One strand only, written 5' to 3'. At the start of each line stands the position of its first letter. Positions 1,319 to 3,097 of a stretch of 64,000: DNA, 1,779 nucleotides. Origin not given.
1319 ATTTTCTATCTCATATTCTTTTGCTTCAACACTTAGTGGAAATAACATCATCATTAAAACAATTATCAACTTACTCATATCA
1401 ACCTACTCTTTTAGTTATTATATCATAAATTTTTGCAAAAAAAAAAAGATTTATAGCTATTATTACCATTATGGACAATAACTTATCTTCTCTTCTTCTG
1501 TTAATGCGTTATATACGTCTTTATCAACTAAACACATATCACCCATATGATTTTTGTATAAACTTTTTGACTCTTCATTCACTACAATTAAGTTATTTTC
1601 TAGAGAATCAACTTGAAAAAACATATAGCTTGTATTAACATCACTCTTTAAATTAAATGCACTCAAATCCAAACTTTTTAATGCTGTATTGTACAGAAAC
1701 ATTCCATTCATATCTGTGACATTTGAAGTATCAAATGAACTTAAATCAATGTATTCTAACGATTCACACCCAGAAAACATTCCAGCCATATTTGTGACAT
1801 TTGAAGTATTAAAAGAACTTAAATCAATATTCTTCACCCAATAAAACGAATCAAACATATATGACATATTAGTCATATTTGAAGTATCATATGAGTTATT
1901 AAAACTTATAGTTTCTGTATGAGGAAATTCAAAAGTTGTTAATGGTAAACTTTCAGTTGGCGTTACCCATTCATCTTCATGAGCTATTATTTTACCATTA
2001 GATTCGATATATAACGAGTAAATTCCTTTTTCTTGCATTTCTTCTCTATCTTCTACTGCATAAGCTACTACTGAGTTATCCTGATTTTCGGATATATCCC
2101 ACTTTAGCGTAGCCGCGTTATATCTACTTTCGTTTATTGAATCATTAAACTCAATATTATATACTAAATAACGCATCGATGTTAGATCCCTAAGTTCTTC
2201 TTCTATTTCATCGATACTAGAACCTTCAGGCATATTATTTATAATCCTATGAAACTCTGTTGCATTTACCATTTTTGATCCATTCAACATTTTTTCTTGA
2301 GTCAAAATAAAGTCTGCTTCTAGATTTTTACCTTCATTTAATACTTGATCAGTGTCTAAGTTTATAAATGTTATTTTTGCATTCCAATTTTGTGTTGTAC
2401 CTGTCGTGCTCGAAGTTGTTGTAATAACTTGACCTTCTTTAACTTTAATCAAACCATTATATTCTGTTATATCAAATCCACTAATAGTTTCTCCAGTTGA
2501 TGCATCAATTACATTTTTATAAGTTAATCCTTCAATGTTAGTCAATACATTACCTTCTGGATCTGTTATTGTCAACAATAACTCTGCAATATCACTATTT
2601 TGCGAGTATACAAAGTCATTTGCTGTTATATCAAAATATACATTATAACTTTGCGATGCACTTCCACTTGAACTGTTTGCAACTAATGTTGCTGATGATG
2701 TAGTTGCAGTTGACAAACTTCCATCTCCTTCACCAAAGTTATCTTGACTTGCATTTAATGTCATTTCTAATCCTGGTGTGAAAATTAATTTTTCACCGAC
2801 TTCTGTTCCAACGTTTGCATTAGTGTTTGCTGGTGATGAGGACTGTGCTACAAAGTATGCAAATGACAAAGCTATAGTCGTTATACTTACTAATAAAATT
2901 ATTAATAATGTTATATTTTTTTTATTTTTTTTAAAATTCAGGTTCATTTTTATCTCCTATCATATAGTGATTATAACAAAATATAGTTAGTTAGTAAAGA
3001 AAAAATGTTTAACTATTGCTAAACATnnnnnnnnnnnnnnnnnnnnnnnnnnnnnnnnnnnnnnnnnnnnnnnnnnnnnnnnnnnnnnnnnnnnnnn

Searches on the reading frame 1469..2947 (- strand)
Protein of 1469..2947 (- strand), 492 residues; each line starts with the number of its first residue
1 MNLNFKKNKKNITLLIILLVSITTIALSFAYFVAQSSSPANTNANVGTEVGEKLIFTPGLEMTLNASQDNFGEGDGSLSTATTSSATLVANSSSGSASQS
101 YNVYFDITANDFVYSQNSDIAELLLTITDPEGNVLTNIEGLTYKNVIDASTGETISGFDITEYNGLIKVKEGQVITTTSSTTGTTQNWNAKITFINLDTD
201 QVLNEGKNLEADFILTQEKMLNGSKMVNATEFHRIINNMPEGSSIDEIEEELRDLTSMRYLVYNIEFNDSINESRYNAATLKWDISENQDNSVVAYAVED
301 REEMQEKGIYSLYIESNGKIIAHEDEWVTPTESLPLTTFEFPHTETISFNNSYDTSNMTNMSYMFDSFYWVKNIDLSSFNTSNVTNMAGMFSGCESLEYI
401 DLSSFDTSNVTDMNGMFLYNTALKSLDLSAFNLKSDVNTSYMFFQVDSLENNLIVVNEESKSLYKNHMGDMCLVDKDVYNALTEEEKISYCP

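Call 24: search_protein_families(library=ncbifam, proteins=[window:1469-2947:-], max_evalue=1e-10)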
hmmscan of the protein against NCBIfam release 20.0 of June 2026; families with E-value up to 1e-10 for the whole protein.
window:1469-2947:- (492 aa): 2 families
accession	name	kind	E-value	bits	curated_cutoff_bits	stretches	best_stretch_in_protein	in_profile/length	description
TIGR02167.2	Liste_lipo_26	repeat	4.9e-22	77.2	30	1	390-415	1-26/26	PARCEL repeat-containing surface protein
NF045896.1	Mbov_0838_LP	exception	1.3e-11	44.1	500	1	264-454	186-365/433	Mbov_0838 family PARCEL repeat surface lipoprotein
